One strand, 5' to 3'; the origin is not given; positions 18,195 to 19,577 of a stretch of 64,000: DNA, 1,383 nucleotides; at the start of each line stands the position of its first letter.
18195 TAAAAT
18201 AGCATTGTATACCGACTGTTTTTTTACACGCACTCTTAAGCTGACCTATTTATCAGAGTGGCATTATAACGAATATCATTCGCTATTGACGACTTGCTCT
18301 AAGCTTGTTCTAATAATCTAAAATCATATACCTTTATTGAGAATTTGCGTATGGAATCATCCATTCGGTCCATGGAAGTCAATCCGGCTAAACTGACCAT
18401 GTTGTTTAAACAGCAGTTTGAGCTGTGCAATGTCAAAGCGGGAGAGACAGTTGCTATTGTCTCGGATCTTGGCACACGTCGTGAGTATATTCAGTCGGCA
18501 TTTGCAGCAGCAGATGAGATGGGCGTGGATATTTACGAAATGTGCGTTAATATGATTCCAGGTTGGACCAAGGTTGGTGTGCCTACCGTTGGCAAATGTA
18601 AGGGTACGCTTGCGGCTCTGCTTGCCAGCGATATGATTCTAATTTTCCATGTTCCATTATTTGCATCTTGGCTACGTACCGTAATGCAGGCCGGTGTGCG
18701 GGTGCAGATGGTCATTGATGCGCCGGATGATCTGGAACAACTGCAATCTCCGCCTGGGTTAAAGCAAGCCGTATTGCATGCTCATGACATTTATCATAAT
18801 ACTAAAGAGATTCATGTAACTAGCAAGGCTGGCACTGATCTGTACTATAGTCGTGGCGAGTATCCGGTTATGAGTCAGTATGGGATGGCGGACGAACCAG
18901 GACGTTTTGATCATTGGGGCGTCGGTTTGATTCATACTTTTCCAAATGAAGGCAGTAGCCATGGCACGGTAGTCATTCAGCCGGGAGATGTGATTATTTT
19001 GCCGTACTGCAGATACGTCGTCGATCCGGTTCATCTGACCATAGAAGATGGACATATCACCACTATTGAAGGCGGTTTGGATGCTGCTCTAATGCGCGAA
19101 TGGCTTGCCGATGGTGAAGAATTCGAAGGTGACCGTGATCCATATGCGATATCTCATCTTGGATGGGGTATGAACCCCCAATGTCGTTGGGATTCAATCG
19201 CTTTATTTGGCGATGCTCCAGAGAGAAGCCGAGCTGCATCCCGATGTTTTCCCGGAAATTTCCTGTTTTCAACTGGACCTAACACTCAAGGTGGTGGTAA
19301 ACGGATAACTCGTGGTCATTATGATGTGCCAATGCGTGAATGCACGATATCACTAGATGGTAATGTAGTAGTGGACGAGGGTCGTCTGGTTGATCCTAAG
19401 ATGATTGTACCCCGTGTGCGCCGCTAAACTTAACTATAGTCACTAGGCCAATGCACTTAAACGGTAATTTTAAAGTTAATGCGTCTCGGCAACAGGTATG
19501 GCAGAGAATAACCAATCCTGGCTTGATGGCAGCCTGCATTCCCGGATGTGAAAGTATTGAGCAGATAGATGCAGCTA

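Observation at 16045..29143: Incomplete NicX-type N-heteroaromatic catabolic island with its own cofactor maturation genes and a Liv-type importer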

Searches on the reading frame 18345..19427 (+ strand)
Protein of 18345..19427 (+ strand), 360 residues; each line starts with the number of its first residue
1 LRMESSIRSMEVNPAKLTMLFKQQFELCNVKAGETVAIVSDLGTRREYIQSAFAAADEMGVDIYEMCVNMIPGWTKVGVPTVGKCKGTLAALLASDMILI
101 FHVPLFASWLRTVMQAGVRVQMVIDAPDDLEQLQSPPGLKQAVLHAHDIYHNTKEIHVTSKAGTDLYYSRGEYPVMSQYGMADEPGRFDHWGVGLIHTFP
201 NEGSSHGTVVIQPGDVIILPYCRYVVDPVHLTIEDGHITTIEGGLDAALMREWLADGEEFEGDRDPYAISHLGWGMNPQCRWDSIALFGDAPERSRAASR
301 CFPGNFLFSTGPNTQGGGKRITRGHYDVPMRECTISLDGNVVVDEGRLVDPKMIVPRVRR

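Call 3: search_protein_families(library=pfam, proteins=[window:18345-19427:+])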
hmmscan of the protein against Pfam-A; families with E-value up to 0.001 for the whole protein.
window:18345-19427:+ (360 aa): 0 families

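Call 4: search_protein_families(library=ncbifam, proteins=[window:18345-19427:+])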
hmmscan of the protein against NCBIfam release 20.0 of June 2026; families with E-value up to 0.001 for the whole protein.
window:18345-19427:+ (360 aa): 0 families

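Call 6: search_protein_families(library=pfam, proteins=[window:18345-19427:+], max_evalue=10)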
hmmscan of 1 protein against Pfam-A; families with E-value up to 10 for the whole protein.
window:18345-19427:+ (360 aa): 0 families

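Call 7: search_solved_structures(query=window:18345-19427:+, max_evalue=1, show_alignments=2)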
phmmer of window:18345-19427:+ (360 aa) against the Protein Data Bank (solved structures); distinct sequences matched with E-value up to 1: 10.
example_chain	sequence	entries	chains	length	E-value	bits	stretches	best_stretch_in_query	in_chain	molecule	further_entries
7cn3_A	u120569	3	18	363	7.7e-64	219.1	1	10-352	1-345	2,5-dihydroxypyridine 5,6-dioxygenase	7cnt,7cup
9yht_H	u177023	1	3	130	0.0021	20.2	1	106-196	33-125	AM12-347 Fab heavy chain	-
9yib_H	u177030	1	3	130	0.0062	18.7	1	105-198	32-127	AM12-351 Fab heavy chain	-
7bnv_H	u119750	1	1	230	0.018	17.2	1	106-207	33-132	Heavy Chain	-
6n1w_3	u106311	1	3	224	0.021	16.9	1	107-208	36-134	DFPH-a.15 heavy chain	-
9yhs_H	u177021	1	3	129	0.03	16.4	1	108-198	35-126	AM12-340 Fab heavy chain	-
6mqe_A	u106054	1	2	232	0.033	16.3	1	107-207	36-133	DFPHa.15 antibody Fab heavy chain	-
9nvy_H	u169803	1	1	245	0.054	15.6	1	134-207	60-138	CH70-Apex2.01 heavy chain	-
9yih_H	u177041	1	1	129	0.28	13.2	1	136-198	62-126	V634-136 UCA Fab heavy chain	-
9yid_H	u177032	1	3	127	0.5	12.4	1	108-198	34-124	AM12-352 Fab heavy chain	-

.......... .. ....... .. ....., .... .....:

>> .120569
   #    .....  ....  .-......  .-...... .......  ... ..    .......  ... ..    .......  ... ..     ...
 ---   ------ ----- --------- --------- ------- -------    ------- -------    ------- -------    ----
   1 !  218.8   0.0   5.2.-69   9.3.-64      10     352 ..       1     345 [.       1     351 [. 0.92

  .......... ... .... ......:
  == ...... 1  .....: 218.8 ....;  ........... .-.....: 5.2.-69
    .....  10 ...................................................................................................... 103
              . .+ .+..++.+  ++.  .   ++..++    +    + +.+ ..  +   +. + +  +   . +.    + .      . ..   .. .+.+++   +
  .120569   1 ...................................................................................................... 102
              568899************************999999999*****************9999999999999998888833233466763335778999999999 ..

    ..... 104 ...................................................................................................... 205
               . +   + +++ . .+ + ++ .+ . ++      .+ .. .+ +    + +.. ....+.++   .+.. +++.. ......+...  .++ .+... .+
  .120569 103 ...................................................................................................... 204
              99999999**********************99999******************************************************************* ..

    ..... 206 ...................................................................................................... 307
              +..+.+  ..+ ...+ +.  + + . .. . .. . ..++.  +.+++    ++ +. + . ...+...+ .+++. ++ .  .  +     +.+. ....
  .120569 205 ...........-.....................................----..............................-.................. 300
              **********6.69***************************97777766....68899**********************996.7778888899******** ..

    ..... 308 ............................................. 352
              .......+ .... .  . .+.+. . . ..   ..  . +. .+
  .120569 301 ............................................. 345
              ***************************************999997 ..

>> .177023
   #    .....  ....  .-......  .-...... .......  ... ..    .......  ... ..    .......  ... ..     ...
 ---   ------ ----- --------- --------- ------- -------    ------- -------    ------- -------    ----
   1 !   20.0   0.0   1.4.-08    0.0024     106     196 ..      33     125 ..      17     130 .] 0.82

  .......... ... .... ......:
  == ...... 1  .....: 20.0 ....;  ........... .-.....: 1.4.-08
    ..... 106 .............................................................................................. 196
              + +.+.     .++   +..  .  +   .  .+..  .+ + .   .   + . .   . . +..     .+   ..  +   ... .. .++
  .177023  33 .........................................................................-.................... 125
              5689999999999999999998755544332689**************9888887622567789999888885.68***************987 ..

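Call 13: find_homologous_proteins(query=window:18372-19424:+, max_evalue=1e-10)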
Query seq(351 aa) (351 aa): 1729 proteins with E <= 1e-10 among 8000 candidates; the best 120 are listed.
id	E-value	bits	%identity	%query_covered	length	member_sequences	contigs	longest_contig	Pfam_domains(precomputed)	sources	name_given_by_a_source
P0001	1.0e-218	743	88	100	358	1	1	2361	PF26233.1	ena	-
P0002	2.6e-218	742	88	100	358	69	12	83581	PF26233.1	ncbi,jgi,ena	-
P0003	7.4e-216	734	87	100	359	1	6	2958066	PF26233.1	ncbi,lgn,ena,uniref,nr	ncbi:hypothetical protein [Pacificispira sp.]|uniref:hypothetical protein n=1 Tax=Pacificispira sp. 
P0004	1.0e-215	734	86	100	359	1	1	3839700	PF26233.1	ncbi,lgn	-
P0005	1.9e-215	733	87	100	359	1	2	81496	PF26233.1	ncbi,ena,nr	ncbi:MAG: hypothetical protein JJ878_11455 [Alphaproteobacteria bacterium]|nr:hypothetical protein [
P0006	2.7e-215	732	87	100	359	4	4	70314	PF26233.1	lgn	-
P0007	3.6e-215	732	86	100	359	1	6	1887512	PF26233.1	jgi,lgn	jgi:2,5-dihydroxypyridine 5,6-dioxygenase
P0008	1.3e-214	730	86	100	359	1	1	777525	PF26233.1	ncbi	ncbi:MAG: hypothetical protein RLW87_16750 [Alphaproteobacteria bacterium]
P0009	8.5e-214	727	86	100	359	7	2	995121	PF26233.1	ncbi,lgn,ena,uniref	ncbi:hypothetical protein [Pacificispira sp.]|uniref:hypothetical protein n=1 Tax=Pacificispira sp. 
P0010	1.4e-212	723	86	100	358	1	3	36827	PF26233.1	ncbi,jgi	ncbi:MAG: 2,5-dihydroxypyridine 5,6-dioxygenase [Gammaproteobacteria bacterium]|jgi:2,5-dihydroxypyr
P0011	3.9e-212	722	85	100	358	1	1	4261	PF26233.1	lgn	-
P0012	2.8e-209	712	83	100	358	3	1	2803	PF26233.1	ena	-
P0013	9.2e-209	711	84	100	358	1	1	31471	PF26233.1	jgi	jgi:2,5-dihydroxypyridine 5,6-dioxygenase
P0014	2.2e-208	709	84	100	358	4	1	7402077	PF26233.1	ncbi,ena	-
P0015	7.9e-208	708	84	100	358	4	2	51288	PF26233.1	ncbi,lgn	ncbi:MAG: hypothetical protein RIC87_06605 [Kiloniellales bacterium]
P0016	5.2e-207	705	83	100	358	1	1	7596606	PF26233.1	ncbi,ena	-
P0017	1.7e-205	700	83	100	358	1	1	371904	PF26233.1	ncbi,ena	-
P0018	4.2e-205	699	82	100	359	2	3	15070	PF26233.1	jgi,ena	-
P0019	1.9e-204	697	82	100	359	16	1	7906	PF26233.1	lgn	-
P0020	1.5e-203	694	82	100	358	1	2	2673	PF26233.1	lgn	-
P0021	4.1e-203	692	82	100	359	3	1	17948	PF26233.1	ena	-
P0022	1.4e-202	690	82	100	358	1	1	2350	PF26233.1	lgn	-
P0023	1.8e-202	690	81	100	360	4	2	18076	PF26233.1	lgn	-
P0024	2.9e-202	689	81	100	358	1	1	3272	PF26233.1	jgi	jgi:2,5-dihydroxypyridine 5,6-dioxygenase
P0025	1.4e-201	687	80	100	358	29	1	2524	PF26233.1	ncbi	-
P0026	2.5e-201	686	80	100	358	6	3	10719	PF26233.1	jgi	jgi:2,5-dihydroxypyridine 5,6-dioxygenase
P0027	5.2e-201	685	79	100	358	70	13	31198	PF26233.1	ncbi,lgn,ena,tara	tara:strand:- start:681 stop:1757 length:1077 start_codon:yes stop_codon:yes gene_type:complete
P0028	8.8e-201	684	81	100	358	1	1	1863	PF26233.1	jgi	jgi:2,5-dihydroxypyridine 5,6-dioxygenase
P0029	1.0e-200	684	82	100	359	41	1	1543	PF26233.1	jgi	jgi:2,5-dihydroxypyridine 5,6-dioxygenase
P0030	3.7e-200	682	80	100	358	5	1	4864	PF26233.1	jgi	-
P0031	7.4e-200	681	81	100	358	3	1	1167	PF26233.1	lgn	-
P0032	8.2e-200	681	81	100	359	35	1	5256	PF26233.1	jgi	jgi:2,5-dihydroxypyridine 5,6-dioxygenase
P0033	8.9e-200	681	81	100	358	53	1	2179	PF26233.1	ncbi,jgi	-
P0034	1.0e-199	681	81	100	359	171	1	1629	PF26233.1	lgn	-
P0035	1.0e-199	681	80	100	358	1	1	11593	PF26233.1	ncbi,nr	ncbi:MAG: hypothetical protein VX617_01975 [Pseudomonadota bacterium]|nr:hypothetical protein [Pseud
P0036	1.2e-199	681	81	100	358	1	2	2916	PF26233.1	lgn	-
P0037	1.3e-199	681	81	100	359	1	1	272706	PF26233.1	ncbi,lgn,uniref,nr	ncbi:hypothetical protein N1F89_00125 [Aquibium sp. A9E412]|uniref:hypothetical protein n=1 Tax=Aqui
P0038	1.7e-199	680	81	100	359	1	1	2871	PF26233.1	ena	-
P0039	5.1e-199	679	77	100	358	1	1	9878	PF26233.1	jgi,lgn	jgi:2,5-dihydroxypyridine 5,6-dioxygenase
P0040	1.9e-198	677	81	100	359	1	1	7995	PF26233.1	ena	-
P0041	3.8e-198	676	79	100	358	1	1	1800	PF26233.1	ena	-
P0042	8.2e-198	675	81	100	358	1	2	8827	PF26233.1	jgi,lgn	-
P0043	2.1e-197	673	78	100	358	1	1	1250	PF26233.1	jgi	jgi:2,5-dihydroxypyridine 5,6-dioxygenase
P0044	2.3e-197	673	79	100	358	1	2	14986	PF26233.1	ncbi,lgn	ncbi:MAG: hypothetical protein ACREYA_07805 [Cupriavidus necator]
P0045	7.4e-197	672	79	100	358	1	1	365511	PF26233.1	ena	-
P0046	7.8e-197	671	79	100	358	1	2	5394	PF26233.1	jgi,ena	-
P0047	7.1e-196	668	78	100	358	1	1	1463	PF26233.1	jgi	jgi:2,5-dihydroxypyridine 5,6-dioxygenase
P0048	7.6e-196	668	79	100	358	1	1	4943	PF26233.1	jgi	jgi:2,5-dihydroxypyridine 5,6-dioxygenase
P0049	8.2e-196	668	78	99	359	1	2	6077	PF26233.1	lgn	-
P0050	1.0e-195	668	78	100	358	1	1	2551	PF26233.1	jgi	jgi:2,5-dihydroxypyridine 5,6-dioxygenase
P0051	1.9e-195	667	79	100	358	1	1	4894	PF26233.1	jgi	-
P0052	2.3e-195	667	79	100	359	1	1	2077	PF26233.1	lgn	-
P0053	4.6e-195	666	79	100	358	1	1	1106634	PF26233.1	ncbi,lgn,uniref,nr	ncbi:2,5-dihydroxypyridine 5,6-dioxygenase [Variovorax sp. Sphag1AA]|uniref:2,5-dihydroxypyridine 5,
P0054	5.1e-195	665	79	100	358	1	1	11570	PF26233.1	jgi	jgi:2,5-dihydroxypyridine 5,6-dioxygenase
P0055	5.5e-195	665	79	99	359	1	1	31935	PF26233.1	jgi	-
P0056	6.2e-195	665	78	100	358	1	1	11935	PF26233.1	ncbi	-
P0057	7.6e-195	665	78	100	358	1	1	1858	PF26233.1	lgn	-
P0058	8.0e-195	665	79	100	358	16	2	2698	PF26233.1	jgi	jgi:2,5-dihydroxypyridine 5,6-dioxygenase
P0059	9.9e-195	665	79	100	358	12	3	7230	PF26233.1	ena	-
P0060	9.9e-195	665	78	100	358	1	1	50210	PF26233.1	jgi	jgi:2,5-dihydroxypyridine 5,6-dioxygenase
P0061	1.7e-194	664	79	100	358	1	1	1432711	PF26233.1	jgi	-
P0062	1.7e-194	664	79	100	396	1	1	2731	PF26233.1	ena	-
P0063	1.8e-194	664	78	100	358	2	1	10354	PF26233.1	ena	-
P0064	1.9e-194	664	79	100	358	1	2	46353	PF26233.1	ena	-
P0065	2.0e-194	664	78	100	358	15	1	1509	PF26233.1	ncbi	-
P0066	3.0e-194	663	80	100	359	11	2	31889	PF26233.1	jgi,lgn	jgi:2,5-dihydroxypyridine 5,6-dioxygenase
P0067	3.1e-194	663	78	100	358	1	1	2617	PF26233.1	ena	-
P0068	3.6e-194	663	78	100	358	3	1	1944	PF26233.1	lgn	-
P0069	3.6e-194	663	77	100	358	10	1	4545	PF26233.1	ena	-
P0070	4.3e-194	662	79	100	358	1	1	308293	PF26233.1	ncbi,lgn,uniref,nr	ncbi:hypothetical protein [Variovorax sp. YR216]|uniref:hypothetical protein n=1 Tax=Variovorax sp. 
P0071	5.7e-194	662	79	100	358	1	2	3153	PF26233.1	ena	-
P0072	6.0e-194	662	77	100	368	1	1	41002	PF26233.1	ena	-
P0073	6.0e-194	662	78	100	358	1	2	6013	PF26233.1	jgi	-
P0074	6.3e-194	662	77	100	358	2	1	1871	PF26233.1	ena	-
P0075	6.3e-194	662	78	100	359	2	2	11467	PF26233.1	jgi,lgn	jgi:2,5-dihydroxypyridine 5,6-dioxygenase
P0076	7.9e-194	662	79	100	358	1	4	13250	PF26233.1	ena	-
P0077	7.9e-194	662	79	100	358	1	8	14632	PF26233.1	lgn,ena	-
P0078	9.2e-194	661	77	100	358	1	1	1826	PF26233.1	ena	-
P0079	9.3e-194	661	78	100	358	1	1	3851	PF26233.1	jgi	jgi:2,5-dihydroxypyridine 5,6-dioxygenase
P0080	1.3e-193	661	78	100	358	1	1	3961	PF26233.1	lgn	-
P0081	1.4e-193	661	78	100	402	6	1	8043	PF26233.1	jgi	jgi:2,5-dihydroxypyridine 5,6-dioxygenase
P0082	1.5e-193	661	79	100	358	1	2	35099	PF26233.1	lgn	-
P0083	1.6e-193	661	78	100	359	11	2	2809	PF26233.1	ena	-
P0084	1.8e-193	660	77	100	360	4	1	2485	PF26233.1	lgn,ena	-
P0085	2.1e-193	660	79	100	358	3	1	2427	PF26233.1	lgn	-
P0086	2.2e-193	660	77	100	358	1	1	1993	PF26233.1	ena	-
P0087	2.5e-193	660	77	100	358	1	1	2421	PF26233.1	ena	-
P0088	2.7e-193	660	78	100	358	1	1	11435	PF26233.1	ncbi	-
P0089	3.9e-193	659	78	100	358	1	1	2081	PF26233.1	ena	-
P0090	4.5e-193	659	78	100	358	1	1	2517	PF26233.1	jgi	jgi:2,5-dihydroxypyridine 5,6-dioxygenase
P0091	5.0e-193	659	77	100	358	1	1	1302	PF26233.1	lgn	-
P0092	5.5e-193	659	79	100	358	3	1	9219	PF26233.1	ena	-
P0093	5.7e-193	659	78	100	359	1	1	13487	PF26233.1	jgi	jgi:2,5-dihydroxypyridine 5,6-dioxygenase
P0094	7.6e-193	658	78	100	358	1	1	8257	PF26233.1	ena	-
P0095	8.8e-193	658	78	100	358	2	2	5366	PF26233.1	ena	-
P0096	9.4e-193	658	78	100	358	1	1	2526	PF26233.1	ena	-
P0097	1.3e-192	658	79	100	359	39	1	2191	PF26233.1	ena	-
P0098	2.0e-192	657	77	100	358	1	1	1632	PF26233.1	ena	-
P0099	2.2e-192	657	78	99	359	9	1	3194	PF26233.1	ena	-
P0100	3.4e-192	656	78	100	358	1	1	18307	PF26233.1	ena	-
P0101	3.6e-192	656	77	100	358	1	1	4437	PF26233.1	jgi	jgi:2,5-dihydroxypyridine 5,6-dioxygenase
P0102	3.6e-192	656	77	100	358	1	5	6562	PF26233.1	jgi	jgi:2,5-dihydroxypyridine 5,6-dioxygenase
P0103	3.6e-192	656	77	100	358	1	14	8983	PF26233.1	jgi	jgi:2,5-dihydroxypyridine 5,6-dioxygenase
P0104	4.2e-192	656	77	100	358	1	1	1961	PF26233.1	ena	-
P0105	4.4e-192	656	76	100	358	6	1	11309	PF26233.1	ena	-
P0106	4.4e-192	656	77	100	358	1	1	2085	PF26233.1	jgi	jgi:2,5-dihydroxypyridine 5,6-dioxygenase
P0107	4.7e-192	656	77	100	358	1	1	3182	PF26233.1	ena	-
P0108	4.9e-192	656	77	100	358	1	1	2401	PF26233.1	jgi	jgi:2,5-dihydroxypyridine 5,6-dioxygenase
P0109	5.2e-192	656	78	100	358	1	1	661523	PF26233.1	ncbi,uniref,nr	ncbi:hypothetical protein [Variovorax sp. J22R115]|uniref:hypothetical protein n=1 Tax=Variovorax sp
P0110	5.2e-192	656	77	100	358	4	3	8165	PF26233.1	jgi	jgi:2,5-dihydroxypyridine 5,6-dioxygenase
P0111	6.3e-192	655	77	100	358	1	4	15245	PF26233.1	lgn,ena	-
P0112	7.3e-192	655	77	100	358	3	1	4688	PF26233.1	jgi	-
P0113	9.4e-192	655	77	100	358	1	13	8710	PF26233.1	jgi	jgi:2,5-dihydroxypyridine 5,6-dioxygenase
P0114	1.0e-191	655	76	100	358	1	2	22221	PF26233.1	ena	-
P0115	1.0e-191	655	78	100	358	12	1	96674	PF26233.1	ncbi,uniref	ncbi:hypothetical protein [Variovorax sp. DT-64]|uniref:hypothetical protein n=1 Tax=Variovorax sp. 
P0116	1.1e-191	655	76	100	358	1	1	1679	PF26233.1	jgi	jgi:2,5-dihydroxypyridine 5,6-dioxygenase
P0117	1.1e-191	654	77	100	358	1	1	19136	PF26233.1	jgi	jgi:2,5-dihydroxypyridine 5,6-dioxygenase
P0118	1.2e-191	654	77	100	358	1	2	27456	PF26233.1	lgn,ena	-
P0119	1.2e-191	654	76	99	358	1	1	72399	PF26233.1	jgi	jgi:2,5-dihydroxypyridine 5,6-dioxygenase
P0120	1.3e-191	654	77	100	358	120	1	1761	PF26233.1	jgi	jgi:2,5-dihydroxypyridine 5,6-dioxygenase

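Call 14: find_encoding_contigs(protein=P0053, flank=10000, max_places=2)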
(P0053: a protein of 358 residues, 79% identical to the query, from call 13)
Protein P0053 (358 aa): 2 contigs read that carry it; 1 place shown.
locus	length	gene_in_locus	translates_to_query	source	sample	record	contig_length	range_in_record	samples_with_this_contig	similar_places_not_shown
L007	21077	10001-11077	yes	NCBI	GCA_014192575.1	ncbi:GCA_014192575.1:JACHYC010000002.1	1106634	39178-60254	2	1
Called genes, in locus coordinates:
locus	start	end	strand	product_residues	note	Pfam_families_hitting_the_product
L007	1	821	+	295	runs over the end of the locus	PF00753:Lactamase_B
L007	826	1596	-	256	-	PF23441:SDR, PF00106:adh_short, PF08659:KR, PF13561:adh_short_C2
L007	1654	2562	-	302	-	PF00849:PseudoU_synth_2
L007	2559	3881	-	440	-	PF13855:LRR_8, PF23598:LRR_14 (weak), PF00560:LRR_1 (faint), PF23598:LRR_14 (weak), PF13855:LRR_8 (weak), PF00069:Pkinase, PF07714:PK_Tyr_Ser-Thr, PF06293:Kdo (weak), +2 more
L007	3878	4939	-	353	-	PF00753:Lactamase_B, PF21221:B_lactamase-like_C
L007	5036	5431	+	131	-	PF00376:MerR, PF13411:MerR_1, PF09278:MerR-DNA-bind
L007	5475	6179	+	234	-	PF00484:Pro_CA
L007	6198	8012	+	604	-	PF20423:AceK_regulatory, PF06315:AceK_kinase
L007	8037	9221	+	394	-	PF00108:Thiolase_N, PF02803:Thiolase_C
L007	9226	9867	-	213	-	PF00440:TetR_N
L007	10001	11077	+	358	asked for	PF26233:NicX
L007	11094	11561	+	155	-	PF06240:COXG, PF10604:Polyketide_cyc2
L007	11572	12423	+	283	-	PF00941:FAD_binding_5, PF03450:CO_deh_flav_C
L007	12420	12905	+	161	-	PF00111:Fer2 (weak), PF13085:Fer2_3, PF01799:Fer2_2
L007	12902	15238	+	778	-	PF01315:Ald_Xan_dh_C, PF02738:MoCoBD_1, PF20256:MoCoBD_2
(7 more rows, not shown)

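Call 15: find_encoding_contigs(protein=P0003, flank=10000, max_places=2)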
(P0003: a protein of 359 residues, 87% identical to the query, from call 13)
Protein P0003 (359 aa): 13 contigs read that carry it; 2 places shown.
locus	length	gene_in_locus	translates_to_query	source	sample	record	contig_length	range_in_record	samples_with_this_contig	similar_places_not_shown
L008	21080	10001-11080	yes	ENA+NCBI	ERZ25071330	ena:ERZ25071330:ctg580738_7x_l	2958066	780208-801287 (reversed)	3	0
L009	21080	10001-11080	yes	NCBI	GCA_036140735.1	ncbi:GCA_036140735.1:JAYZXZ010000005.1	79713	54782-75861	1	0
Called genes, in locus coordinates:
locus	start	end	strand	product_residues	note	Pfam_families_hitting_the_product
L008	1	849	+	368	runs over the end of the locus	PF02746:MR_MLE_N, PF13378:MR_MLE_C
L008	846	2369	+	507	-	PF00171:Aldedh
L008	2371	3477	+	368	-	PF00005:ABC_tran, PF17912:OB_MalK, PF08402:TOBE_2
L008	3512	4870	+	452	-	PF01547:SBP_bac_1, PF13416:SBP_bac_8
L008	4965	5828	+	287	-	PF00528:BPD_transp_1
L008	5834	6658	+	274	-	PF00528:BPD_transp_1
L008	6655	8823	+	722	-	PF20254:DMFA2_C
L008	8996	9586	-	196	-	PF00440:TetR_N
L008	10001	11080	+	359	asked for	PF26233:NicX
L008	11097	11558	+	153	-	PF10604:Polyketide_cyc2, PF03364:Polyketide_cyc, PF06240:COXG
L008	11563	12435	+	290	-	PF00941:FAD_binding_5, PF03450:CO_deh_flav_C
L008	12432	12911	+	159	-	PF00111:Fer2, PF13085:Fer2_3 (weak), PF01799:Fer2_2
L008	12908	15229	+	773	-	PF01315:Ald_Xan_dh_C, PF02738:MoCoBD_1, PF20256:MoCoBD_2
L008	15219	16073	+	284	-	PF00326:Peptidase_S9 (faint), PF00135:COesterase, PF20434:BD-FAE, PF07859:Abhydrolase_3, PF12697:Abhydrolase_6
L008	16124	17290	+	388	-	PF13433:Peripla_BP_5, PF13458:Peripla_BP_6, PF01094:ANF_receptor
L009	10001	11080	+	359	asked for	PF26233:NicX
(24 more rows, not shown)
